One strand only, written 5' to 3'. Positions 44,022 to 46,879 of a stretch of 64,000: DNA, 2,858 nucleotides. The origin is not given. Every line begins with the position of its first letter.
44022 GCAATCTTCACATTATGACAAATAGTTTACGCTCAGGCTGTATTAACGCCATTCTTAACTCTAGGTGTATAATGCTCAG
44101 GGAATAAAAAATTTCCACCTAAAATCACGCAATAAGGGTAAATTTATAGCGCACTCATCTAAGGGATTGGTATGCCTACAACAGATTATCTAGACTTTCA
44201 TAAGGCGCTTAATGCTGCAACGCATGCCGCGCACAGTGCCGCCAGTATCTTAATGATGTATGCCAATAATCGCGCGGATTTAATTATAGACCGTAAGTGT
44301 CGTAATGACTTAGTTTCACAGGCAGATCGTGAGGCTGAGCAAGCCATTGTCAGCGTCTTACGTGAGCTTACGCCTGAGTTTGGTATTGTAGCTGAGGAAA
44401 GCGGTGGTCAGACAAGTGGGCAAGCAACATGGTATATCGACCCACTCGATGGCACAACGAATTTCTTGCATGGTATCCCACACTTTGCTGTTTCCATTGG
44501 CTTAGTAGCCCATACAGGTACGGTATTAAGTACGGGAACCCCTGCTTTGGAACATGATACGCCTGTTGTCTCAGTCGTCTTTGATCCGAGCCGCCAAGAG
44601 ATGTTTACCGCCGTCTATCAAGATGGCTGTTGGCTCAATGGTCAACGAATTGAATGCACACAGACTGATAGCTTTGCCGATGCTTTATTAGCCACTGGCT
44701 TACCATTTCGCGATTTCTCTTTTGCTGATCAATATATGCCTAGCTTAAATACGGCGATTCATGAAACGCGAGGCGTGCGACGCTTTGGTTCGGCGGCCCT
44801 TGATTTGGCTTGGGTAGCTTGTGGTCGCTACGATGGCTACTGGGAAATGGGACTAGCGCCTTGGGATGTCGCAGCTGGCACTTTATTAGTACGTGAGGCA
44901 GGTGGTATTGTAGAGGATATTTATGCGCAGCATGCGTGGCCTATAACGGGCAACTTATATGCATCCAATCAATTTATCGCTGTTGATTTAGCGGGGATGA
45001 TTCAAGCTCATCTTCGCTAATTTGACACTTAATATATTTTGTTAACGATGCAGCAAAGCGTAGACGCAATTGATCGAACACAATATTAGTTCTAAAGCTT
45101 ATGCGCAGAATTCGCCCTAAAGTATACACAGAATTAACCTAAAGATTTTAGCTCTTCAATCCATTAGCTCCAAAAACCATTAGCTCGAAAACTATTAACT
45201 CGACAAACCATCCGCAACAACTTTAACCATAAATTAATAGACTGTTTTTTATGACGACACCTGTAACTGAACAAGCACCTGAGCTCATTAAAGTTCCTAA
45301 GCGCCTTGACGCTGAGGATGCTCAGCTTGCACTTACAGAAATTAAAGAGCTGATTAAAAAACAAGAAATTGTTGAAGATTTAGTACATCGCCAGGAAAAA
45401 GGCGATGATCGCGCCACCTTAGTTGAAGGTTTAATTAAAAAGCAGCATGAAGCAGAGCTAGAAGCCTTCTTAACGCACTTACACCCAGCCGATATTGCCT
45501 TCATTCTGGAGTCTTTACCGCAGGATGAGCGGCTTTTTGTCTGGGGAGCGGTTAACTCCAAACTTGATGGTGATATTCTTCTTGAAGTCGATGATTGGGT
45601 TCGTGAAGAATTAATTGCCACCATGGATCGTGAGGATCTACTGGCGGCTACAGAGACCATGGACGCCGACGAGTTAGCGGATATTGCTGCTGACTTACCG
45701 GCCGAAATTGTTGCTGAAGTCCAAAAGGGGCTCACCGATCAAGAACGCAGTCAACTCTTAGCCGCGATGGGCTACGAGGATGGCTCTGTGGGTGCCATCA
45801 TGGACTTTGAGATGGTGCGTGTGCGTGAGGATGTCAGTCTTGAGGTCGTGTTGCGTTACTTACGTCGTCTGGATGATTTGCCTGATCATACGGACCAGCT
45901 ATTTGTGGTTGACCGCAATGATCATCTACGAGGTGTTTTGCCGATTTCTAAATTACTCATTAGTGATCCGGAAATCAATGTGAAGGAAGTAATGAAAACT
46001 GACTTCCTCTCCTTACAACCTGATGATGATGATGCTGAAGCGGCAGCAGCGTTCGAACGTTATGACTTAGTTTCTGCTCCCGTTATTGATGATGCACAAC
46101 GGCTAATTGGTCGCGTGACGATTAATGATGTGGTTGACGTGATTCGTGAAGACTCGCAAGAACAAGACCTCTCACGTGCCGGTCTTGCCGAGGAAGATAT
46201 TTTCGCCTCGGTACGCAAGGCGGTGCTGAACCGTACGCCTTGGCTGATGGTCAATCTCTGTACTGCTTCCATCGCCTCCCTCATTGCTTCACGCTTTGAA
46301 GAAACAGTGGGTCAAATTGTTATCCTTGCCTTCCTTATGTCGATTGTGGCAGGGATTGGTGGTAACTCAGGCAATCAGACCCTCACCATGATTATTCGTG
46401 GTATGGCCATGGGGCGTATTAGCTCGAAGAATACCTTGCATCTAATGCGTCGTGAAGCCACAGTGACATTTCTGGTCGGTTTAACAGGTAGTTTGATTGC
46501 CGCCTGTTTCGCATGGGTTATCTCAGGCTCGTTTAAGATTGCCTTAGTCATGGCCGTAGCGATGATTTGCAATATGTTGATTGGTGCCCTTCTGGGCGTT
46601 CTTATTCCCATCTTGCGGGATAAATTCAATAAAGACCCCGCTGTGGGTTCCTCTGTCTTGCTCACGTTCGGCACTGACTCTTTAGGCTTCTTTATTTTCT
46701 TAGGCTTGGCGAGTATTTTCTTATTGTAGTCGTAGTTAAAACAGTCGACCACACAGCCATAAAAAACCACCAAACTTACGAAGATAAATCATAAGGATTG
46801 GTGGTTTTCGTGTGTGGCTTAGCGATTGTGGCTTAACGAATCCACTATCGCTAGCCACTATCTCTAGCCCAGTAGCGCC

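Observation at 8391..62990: Window-wide pattern: the last codons plus stop codon of unrelated genes are re-copied in tandem just downstream of the real stop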

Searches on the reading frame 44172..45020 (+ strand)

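Call 27: search_protein_families(library=pfam, proteins=[window:44172-45020:+], max_evalue=1e-8)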
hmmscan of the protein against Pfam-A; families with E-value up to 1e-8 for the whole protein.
window:44172-45020:+ (282 aa): 1 family
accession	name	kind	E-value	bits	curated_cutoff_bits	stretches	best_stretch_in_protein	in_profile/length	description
PF00459.30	Inositol_P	-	3.9e-59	200.8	27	1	12-266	5-254/271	Inositol monophosphatase family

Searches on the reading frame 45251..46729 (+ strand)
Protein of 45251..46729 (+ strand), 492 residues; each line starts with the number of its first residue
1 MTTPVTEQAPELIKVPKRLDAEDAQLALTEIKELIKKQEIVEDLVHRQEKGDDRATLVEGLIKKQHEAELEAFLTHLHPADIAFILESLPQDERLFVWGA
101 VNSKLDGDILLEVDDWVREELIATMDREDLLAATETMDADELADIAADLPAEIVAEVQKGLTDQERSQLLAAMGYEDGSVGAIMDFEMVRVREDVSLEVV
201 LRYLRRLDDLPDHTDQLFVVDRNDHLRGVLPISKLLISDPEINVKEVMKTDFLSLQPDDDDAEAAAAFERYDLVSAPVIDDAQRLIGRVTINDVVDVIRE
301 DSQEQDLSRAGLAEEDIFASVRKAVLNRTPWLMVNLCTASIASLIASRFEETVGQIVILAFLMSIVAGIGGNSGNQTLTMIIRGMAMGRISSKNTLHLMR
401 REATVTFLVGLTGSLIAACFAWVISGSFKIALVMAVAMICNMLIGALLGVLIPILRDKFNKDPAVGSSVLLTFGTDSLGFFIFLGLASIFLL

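Call 27: search_protein_families(library=pfam, proteins=[window:45251-46729:+], max_evalue=1e-8)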
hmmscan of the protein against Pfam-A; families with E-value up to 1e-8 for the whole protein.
window:45251-46729:+ (492 aa): 3 families
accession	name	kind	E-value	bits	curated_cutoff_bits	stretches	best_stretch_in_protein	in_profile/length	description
PF01769.21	MgtE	-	6.2e-29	101.2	27.6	1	363-486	1-125/125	Divalent cation transporter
PF03448.22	MgtE_N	-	2.8e-23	82.8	25.9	1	77-177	1-101/102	MgtE intracellular N domain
PF00571.33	CBS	-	1.8e-12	47.8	24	1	244-299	1-56/57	CBS domain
